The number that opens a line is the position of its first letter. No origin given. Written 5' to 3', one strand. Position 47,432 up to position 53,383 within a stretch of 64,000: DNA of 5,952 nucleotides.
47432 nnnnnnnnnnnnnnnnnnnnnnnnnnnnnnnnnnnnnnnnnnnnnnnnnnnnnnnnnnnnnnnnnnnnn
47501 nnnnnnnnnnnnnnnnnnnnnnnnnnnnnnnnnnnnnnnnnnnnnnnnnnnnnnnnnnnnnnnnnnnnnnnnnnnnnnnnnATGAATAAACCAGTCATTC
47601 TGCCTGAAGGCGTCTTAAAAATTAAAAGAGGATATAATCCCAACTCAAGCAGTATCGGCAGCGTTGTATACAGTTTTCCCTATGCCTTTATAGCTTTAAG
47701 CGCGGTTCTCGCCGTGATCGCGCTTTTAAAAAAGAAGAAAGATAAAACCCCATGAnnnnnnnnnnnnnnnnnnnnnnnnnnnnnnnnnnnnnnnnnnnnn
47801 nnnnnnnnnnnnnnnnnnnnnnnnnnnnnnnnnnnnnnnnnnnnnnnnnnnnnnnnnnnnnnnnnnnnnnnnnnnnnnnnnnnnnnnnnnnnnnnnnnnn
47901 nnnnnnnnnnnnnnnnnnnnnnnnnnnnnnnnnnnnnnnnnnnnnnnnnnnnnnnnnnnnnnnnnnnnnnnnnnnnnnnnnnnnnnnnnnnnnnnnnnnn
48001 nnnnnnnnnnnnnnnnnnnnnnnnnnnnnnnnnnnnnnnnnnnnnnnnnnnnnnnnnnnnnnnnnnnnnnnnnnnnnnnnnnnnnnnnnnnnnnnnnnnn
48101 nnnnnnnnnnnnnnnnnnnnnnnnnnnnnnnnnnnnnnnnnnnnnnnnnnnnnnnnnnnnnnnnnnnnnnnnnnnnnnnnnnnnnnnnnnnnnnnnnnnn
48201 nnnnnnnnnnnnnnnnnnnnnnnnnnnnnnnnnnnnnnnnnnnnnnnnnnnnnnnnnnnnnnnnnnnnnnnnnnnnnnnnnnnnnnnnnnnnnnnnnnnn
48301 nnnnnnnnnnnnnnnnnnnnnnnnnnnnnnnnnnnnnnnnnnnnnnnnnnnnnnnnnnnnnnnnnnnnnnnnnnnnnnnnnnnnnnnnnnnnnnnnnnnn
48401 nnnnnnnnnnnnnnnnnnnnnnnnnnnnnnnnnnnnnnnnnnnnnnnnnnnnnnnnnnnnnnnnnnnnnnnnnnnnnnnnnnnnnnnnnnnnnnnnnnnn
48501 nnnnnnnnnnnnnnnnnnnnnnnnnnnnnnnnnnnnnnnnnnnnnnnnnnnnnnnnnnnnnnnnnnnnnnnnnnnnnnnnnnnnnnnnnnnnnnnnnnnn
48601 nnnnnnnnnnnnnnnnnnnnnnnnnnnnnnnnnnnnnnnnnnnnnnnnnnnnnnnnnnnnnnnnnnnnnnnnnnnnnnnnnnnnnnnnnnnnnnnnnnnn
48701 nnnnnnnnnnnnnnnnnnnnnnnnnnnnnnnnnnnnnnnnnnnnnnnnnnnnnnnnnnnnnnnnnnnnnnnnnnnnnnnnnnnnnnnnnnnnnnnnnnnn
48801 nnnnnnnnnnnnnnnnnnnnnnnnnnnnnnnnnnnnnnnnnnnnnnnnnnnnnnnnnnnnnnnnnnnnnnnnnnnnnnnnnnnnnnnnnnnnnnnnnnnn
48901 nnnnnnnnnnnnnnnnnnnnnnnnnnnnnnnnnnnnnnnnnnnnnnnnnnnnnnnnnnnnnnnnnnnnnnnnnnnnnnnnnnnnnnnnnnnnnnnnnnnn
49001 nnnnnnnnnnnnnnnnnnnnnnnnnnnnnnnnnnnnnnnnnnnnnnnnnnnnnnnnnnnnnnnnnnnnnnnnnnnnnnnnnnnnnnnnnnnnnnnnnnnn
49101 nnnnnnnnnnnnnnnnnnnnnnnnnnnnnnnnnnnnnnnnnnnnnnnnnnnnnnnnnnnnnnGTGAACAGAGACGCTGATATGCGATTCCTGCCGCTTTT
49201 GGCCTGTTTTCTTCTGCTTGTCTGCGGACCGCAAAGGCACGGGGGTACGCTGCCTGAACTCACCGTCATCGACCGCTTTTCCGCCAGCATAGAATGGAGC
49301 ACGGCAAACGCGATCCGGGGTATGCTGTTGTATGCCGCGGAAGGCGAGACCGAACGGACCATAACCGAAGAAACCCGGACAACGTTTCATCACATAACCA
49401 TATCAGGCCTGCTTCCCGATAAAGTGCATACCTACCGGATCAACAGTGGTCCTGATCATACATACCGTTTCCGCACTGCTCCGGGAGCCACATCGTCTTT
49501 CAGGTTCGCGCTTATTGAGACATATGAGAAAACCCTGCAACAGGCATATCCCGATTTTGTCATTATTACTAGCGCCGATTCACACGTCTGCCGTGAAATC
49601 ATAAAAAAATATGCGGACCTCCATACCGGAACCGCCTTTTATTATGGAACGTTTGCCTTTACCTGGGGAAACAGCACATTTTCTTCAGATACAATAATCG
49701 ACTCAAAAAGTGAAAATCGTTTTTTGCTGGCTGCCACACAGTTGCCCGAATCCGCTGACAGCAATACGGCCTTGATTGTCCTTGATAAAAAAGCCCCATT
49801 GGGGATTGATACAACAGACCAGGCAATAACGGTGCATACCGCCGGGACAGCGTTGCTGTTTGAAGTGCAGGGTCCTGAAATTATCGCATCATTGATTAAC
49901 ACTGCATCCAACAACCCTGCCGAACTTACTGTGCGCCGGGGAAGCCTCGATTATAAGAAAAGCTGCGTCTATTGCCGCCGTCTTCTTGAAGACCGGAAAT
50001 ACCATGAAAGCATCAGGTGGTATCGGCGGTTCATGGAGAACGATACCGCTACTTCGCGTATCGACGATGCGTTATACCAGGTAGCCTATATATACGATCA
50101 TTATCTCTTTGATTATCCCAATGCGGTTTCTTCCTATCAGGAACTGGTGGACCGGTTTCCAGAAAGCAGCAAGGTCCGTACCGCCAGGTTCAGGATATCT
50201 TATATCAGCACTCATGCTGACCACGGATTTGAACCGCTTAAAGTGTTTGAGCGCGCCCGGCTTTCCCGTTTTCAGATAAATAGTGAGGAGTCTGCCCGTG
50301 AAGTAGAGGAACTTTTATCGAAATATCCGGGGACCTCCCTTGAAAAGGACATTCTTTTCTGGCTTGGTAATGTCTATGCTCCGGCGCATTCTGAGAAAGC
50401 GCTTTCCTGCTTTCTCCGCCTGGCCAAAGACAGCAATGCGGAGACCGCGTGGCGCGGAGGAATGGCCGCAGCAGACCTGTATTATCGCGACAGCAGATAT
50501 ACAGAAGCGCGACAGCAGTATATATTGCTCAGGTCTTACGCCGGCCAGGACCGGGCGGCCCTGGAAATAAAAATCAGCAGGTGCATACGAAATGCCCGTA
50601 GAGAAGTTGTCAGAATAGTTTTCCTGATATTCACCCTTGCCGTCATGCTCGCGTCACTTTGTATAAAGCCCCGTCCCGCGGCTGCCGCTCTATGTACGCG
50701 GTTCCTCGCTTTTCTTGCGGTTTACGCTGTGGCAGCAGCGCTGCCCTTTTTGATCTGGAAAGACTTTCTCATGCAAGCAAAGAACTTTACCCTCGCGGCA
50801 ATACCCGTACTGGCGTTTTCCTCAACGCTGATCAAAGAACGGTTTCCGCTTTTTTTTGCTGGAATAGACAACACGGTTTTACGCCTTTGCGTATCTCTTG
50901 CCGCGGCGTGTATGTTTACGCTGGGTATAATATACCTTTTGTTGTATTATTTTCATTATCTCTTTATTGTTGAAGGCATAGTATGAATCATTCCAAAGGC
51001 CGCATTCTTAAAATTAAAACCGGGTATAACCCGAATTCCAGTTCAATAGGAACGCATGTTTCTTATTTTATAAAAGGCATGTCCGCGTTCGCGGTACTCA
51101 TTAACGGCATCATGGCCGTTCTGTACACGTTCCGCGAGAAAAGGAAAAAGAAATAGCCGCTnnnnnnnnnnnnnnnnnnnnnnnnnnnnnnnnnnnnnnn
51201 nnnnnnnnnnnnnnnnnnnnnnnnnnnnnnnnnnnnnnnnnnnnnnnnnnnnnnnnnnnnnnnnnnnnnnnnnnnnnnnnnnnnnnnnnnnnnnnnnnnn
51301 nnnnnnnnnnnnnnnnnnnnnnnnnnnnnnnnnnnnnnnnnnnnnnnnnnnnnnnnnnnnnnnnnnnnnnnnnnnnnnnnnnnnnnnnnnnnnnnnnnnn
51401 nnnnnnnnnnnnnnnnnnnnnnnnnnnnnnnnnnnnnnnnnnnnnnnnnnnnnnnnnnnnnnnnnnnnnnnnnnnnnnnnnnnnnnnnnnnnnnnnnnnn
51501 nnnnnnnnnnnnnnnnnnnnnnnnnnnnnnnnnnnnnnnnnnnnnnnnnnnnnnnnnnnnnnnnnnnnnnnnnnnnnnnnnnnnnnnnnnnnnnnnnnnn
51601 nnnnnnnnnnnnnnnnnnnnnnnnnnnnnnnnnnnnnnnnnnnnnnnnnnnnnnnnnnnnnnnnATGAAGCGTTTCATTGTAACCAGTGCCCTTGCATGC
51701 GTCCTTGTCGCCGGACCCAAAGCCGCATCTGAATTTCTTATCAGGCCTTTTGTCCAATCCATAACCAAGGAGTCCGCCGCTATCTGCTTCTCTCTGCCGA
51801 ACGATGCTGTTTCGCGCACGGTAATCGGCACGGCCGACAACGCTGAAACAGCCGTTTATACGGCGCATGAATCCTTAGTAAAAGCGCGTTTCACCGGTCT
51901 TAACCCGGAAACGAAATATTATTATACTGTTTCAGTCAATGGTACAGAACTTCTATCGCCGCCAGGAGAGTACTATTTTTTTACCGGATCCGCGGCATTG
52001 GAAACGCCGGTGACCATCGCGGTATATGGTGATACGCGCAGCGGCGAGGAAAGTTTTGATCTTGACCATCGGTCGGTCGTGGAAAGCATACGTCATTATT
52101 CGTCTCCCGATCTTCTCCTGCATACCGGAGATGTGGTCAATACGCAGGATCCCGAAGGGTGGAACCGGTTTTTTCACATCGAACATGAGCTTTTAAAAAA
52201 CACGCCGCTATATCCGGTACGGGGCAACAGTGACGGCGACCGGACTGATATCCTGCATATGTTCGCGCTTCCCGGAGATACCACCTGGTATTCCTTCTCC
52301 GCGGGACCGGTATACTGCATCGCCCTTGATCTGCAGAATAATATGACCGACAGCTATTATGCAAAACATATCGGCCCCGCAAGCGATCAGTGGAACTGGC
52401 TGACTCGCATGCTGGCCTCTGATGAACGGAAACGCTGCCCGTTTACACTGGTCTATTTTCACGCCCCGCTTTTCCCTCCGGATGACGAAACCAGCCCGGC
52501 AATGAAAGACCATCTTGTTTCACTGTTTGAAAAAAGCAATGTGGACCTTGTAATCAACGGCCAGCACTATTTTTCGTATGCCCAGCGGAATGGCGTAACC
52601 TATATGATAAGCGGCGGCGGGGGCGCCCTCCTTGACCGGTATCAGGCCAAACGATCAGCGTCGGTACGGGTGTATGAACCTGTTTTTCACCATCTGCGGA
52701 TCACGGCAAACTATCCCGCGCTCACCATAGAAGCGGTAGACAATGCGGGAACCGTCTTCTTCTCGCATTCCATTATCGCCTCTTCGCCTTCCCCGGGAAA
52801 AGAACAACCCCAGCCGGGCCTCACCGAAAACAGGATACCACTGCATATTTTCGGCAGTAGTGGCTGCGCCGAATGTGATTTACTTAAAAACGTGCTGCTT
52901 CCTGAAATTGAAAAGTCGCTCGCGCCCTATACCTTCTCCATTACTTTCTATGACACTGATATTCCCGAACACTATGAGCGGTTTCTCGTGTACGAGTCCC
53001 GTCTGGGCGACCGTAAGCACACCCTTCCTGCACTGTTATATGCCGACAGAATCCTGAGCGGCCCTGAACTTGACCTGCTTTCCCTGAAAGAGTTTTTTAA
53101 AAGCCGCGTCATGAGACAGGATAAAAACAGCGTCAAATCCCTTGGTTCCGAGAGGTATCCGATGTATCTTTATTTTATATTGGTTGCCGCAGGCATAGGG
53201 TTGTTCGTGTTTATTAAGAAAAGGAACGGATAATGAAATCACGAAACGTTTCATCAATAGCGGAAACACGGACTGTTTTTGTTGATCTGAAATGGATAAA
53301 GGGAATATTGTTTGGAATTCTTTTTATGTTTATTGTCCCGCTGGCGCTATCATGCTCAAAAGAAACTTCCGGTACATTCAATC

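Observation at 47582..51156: Two paralogous 57-aa peptides with identical architecture, conserved at the protein level but not the DNA level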

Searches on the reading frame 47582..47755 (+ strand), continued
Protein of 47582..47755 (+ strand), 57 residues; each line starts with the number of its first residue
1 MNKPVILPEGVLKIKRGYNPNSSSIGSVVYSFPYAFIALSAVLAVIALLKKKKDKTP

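Call 51: search_protein_families(library=pfam, proteins=[L016:4541-5152:+, L023:12669-13298:+, L061:3246-4640:+, L061:8825-9952:+, L023:10186-11493:+, L082:6826-7455:+, L082:4349-5419:+, L082:9734-11029:+], max_evalue=0.1)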
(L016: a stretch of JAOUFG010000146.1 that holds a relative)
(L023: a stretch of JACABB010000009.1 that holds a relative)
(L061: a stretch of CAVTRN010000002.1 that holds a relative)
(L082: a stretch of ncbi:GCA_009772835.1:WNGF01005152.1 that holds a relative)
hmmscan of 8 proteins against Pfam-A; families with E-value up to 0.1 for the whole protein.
L016:4541-5152:+ (203 aa): 4 families
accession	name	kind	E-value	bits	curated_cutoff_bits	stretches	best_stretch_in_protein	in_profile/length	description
PF11453.13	DUF2950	-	0.017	14.7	20.2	1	50-173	112-248/274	Protein of unknown function (DUF2950)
PF18316.7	S-l_SbsC_C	-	0.024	15.6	26.6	1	137-177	43-80/86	S-layer protein SbsC C-terminal domain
PF03907.18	Spo7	-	0.048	13.6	27.5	1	14-40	74-100/211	Spo7-like protein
PF01491.21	Frataxin_Cyay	-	0.06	13.9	21.3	0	123-190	6-70/107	Frataxin-like domain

L023:12669-13298:+ (209 aa): 2 families
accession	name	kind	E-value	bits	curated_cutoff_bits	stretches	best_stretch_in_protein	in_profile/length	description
PF11453.13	DUF2950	-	8.7e-06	25.5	20.2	1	36-81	103-148/274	Protein of unknown function (DUF2950)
PF00558.24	Vpu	-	0.00013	22.1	24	1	3-78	1-67/81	Vpu protein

L061:3246-4640:+ (464 aa): 4 families
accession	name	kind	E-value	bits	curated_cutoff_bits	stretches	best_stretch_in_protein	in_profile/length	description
PF13795.12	HupE_UreJ_2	-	2.4e-47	161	24.5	1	284-429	1-154/156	HupE / UreJ protein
PF04955.18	HupE_UreJ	-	7.3e-06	26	23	1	286-443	23-173/179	HupE / UreJ protein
PF23874.1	Phage_Hfq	-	0.016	15.8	24.2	1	79-137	8-65/98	Hfq-like protein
PF20420.3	DUF6702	-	0.095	13.1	24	0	82-145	61-120/141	Domain of unknown function (DUF6702)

L061:8825-9952:+ (375 aa): 2 families
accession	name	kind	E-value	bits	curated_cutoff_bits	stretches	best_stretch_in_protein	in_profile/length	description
PF20715.2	DUF6827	-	0.021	15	26.9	1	138-192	93-145/158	Domain of unknown function (DUF6827)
PF02151.25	UVR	-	0.045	13.9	21.5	0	118-134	19-35/36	UvrB/uvrC motif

L023:10186-11493:+ (435 aa): 4 families
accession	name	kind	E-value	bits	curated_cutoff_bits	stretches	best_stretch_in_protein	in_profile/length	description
PF13181.12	TPR_8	-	0.0015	18.9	25.7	1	168-194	1-27/34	Tetratricopeptide repeat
PF13424.12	TPR_12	-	0.0053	17.3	30.1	0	68-97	3-31/77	Tetratricopeptide repeat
PF07719.23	TPR_2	-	0.056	14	27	1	168-191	1-24/34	Tetratricopeptide repeat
PF14853.12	Fis1_TPR_C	-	0.073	13.7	25.3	0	169-199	2-32/53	Fis1 C-terminal tetratricopeptide repeat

L082:6826-7455:+ (209 aa): 3 families
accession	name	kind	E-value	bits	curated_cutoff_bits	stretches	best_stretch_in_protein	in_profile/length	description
PF17198.9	AveC_like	-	0.053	13.4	26.6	1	112-147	75-110/234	Spirocyclase AveC-like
PF15038.11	Jiraiya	-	0.057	13.4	27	0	167-190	8-31/169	Jiraiya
PF05437.17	AzlD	-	0.06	13.9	23.7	1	5-75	2-74/99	Branched-chain amino acid transport protein (AzlD)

L082:4349-5419:+ (356 aa): 3 families
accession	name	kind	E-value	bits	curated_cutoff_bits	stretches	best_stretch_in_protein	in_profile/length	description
PF06197.19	DUF998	-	0.0029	17.7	30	1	198-334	27-156/184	Protein of unknown function (DUF998)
PF13174.12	TPR_6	-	0.026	15.6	26.3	0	45-67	11-32/33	Tetratricopeptide repeat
PF13525.12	YfiO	-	0.036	14.3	25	0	37-181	7-145/203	Outer membrane lipoprotein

L082:9734-11029:+ (431 aa): 2 families
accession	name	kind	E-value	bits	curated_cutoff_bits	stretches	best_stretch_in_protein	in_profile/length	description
PF13795.12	HupE_UreJ_2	-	6.6e-47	159.5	24.5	1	251-394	1-152/156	HupE / UreJ protein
PF04955.18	HupE_UreJ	-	4.2e-06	26.8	23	1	253-413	23-174/179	HupE / UreJ protein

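Call 68: predict_structure(alignment_id=A2)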
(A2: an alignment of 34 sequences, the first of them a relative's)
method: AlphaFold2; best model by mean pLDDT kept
length: 57 residues; sequences in the alignment: 34
mean_pLDDT: 76.5   pTM: 0.43
mean pLDDT of the five models: 76.5, 75.6, 74.7, 74.3, 74.2
residues with pLDDT >= 90: 20; 70-90: 10; 50-70: 27; < 50: 0
segments of 3 or more residues with pLDDT < 50: none
pLDDT, mean of each block of 10 residues (from residue 1): 66 57 70 96 96 71
secondary structure, 60 per line:
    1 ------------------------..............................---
elements in order: H25-54
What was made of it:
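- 47660..47728 (+): Hydrophobic helix of peptide A (residues 27-49), followed by the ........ tail. AF2 helix 25-54 with pLDDT 96 (call 68).
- Checked: AlphaFold2 with a 34-sequence alignment gives one long helix at residues 25-54 (pLDDT 96) and an unstructured N-tail that carries the motif (call 68).
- The peptide N-tail is disordered alone and the helix is confident (call 68).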

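Call 79: search_protein_families(library=ncbifam, alignment_id=A2, max_evalue=1)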
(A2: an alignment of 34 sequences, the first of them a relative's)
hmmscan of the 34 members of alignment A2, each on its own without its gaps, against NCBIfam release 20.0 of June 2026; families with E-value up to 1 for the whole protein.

A. member 1, P0002 (57 aa): 0 families

B. families by the number of members that match (of 34 scanned): 12 families
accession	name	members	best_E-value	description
NF045743.1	MPN214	1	0.012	MPN214 family protein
TIGR04360.1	other_trbK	1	0.028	putative entry exclusion protein TrbK-alt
NF047662.1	LEPBI_I2678_fam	1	0.03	LEPBI_I2678 family protein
NF006562.0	PRK09065.1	1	0.034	glutamine amidotransferase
NF041738.1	GG_III-CTERM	1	0.039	GGIII-like transmembrane region-containing protein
NF038391.1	streptophobe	1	0.073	streptophobe family protein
NF001276.0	PRK00235.1-2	1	0.1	adenosylcobinamide-GDP ribazoletransferase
TIGR03024.1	arch_PEF_CTERM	1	0.15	PEF-CTERM sorting domain-containing protein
NF033507.3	Loki-CTERM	1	0.19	Loki-CTERM sorting domain-containing protein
TIGR01167.1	LPXTG_anchor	1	0.29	LPXTG cell wall anchor domain-containing protein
NF051435.1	ArfB_Rv0900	1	0.77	channel accessory protein ArfB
TIGR04296.1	PEFG-CTERM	1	0.77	PEFG-CTERM sorting domain-containing protein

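Call 80: search_protein_families(library=pfam, alignment_id=A2, max_evalue=1)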
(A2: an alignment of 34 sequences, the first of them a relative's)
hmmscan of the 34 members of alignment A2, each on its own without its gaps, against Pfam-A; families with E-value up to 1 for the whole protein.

A. member 1, P0002 (57 aa): 1 family
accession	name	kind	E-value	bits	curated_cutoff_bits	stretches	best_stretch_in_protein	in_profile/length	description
PF23697.1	YnfS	-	0.28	11.8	27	0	36-49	14-27/29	YnfS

B. families by the number of members that match (of 34 scanned): 13 families
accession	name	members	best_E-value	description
PF05231.19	MASE1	4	0.02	MASE1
PF09926.15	DUF2158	4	0.075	Uncharacterized small protein (DUF2158)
PF03918.19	CcmH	4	0.093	Cytochrome C biogenesis protein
PF00746.26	Gram_pos_anchor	3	0.003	LPXTG cell wall anchor motif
PF04911.17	ATP-synt_J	3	0.13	ATP synthase j chain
PF12144.13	Med12-PQL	1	0.0056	Eukaryotic Mediator 12 catenin-binding domain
PF16211.10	Histone_H2A_C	1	0.04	C-terminus of histone H2A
PF20517.3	TMEM127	1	0.063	Transmembrane protein 127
PF03554.18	Herpes_UL73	1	0.069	UL73 viral envelope glycoprotein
PF12537.13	GPHR_N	1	0.1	The Golgi pH Regulator (GPHR) Family N-terminal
PF16406.10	DUF5014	1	0.14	Domain of unknown function (DUF5014)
PF10260.14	SAYSvFN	1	0.17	Uncharacterized conserved domain (SAYSvFN)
PF23697.1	YnfS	1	0.28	YnfS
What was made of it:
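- On C-terminal sorting signals (PEP-CTERM, GlyGly-CTERM, LPXTG and relatives): Only isolated hits with E between 0.003 and 0.8 in 1-3 of 34 members (calls 79, 80).
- Isolated weak hits to CTERM and LPXTG models occur, with E between 0.003 and 0.8 in 1-3 of 34 members (calls 79, 80).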

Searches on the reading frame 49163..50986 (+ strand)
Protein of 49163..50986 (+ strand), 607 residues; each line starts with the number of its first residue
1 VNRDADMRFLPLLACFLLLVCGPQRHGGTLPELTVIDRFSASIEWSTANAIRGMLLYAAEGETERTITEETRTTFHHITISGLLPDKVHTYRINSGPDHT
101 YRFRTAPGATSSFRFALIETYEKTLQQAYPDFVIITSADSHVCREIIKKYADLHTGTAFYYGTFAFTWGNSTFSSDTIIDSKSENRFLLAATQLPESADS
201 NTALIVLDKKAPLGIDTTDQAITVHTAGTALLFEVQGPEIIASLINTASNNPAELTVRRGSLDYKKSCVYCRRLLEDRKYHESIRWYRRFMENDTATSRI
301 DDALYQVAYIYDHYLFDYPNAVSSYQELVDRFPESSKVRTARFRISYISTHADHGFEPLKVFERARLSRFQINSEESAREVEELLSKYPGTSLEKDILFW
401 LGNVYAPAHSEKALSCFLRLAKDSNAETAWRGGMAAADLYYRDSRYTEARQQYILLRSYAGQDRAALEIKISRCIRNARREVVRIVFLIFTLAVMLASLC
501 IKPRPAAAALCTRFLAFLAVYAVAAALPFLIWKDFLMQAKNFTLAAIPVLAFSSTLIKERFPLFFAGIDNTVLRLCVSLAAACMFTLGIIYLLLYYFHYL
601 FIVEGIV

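Call 4: search_protein_families(library=pfam, proteins=[window:49163-50986:+], max_evalue=0.01)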
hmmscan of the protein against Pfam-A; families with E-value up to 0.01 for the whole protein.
window:49163-50986:+ (607 aa): 1 family
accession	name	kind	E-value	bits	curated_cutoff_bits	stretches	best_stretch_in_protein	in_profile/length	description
PF13174.12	TPR_6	-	2.5e-06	28.2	26.3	1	302-335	1-33/33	Tetratricopeptide repeat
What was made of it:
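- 49163..50986 (+): p607: signal peptide, purple-acid-phosphatase N-domain, a degenerate phosphoesterase-like part, a conserved CxxC, TPR repeats and C-terminal TM helices. It is the partner gene of peptide B. An alternative ATG start lies at 49181. TPR_6 (call 4).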

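Call 5: search_protein_families(library=ncbifam, proteins=[window:49163-50986:+], max_evalue=0.01)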
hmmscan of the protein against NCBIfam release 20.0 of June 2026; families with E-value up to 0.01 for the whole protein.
window:49163-50986:+ (607 aa): 4 families
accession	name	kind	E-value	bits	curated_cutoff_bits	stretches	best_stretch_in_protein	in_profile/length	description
TIGR02795.1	tol_pal_ybgF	equivalog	2.9e-08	34.3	90.1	1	274-343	12-80/119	tol-pal system protein YbgF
NF052312.1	T9SS_PorW_SprE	equivalog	2.2e-06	26.6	250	1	294-345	538-589/716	type IX secretion system periplasmic lipoprotein PorW/SprE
TIGR03302.1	OM_YfiO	subfamily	0.00019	21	81.4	1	274-396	43-153/239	outer membrane protein assembly factor BamD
NF053852.1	vesicle_Bd0635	exception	0.0022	17.7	250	1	270-347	144-220/223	CpoB-like predatory vesicle lipoprotein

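Call 42: search_solved_structures(query=window:49163-50983:+, max_evalue=0.1)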
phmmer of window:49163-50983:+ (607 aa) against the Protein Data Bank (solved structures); distinct sequences matched with E-value up to 0.1: 2.
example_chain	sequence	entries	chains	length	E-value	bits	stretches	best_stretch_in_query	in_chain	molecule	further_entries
5nkk_B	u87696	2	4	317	0.033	16.1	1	239-297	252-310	Protein smg-9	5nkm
3upv_A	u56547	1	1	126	0.046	15.6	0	316-338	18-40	Heat shock protein STI1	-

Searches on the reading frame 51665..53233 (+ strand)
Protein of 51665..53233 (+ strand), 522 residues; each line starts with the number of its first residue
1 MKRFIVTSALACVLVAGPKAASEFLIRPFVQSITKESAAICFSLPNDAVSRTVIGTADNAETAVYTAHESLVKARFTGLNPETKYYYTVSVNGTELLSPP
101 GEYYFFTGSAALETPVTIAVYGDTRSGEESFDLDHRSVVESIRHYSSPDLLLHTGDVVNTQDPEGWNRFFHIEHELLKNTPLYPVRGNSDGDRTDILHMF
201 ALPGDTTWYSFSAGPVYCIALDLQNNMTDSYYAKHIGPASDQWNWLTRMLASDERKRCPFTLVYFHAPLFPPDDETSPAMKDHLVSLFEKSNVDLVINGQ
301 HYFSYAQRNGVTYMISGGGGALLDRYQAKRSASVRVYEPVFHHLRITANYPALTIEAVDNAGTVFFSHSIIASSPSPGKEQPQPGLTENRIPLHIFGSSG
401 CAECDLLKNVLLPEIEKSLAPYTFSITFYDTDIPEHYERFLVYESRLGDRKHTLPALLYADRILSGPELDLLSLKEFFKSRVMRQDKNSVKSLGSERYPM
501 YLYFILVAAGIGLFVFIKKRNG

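Call 4: search_protein_families(library=pfam, proteins=[window:51665-53233:+], max_evalue=0.01)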
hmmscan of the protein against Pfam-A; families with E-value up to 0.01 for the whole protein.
window:51665-53233:+ (522 aa): 3 families
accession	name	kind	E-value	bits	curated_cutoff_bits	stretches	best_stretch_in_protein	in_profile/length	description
PF00149.33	Metallophos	-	5.8e-12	46.9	21.5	1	118-299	3-186/191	Calcineurin-like phosphoesterase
PF16656.11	Pur_ac_phosph_N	-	0.00039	21.4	30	1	49-94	39-83/93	Purple acid Phosphatase, N-terminal domain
PF25077.1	DUF7800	-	0.0087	16.6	27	0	25-102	5-82/89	Domain of unknown function (DUF7800)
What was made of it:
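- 51665..53233 (+): Purple-acid-phosphatase-like metallophosphoesterase with a C-terminal thioredoxin/glutaredoxin-like CAEC segment and one TM helix. In other phyla this protein ends in a CcdA/DsbD-like membrane domain. Metallophos E = 6e-12 (call 4).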

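Call 5: search_protein_families(library=ncbifam, proteins=[window:51665-53233:+], max_evalue=0.01)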
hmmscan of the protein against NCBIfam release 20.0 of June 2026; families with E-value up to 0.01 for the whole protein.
window:51665-53233:+ (522 aa): 0 families

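Call 41: search_solved_structures(query=window:51665-53230:+, max_evalue=0.01)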
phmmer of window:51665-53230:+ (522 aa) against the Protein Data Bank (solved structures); distinct sequences matched with E-value up to 0.01: 6.
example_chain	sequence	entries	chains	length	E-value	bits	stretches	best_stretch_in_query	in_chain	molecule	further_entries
2qfp_A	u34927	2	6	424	0.0021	20.1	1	230-318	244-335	Purple acid phosphatase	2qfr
4dhl_A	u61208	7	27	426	0.0021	20.1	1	230-318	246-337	Purple acid phosphatase | Fe(3+)-Zn(2+) purple acid phosphatase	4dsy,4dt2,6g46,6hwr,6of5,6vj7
6hwr_D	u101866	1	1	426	0.0021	20.1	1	230-318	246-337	Fe(3+)-Zn(2+) purple acid phosphatase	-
8brn_A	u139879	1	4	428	0.0021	20.1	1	230-318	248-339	Fe(3+)-Zn(2+) purple acid phosphatase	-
6ofd_A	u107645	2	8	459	0.0026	19.8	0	230-318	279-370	Fe(3+)-Zn(2+) purple acid phosphatase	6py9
1kbp_A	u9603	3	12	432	0.0028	19.7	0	230-318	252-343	PURPLE ACID PHOSPHATASE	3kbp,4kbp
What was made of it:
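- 51665..53233 (+): PDB hits to purple acid phosphatases (call 41).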
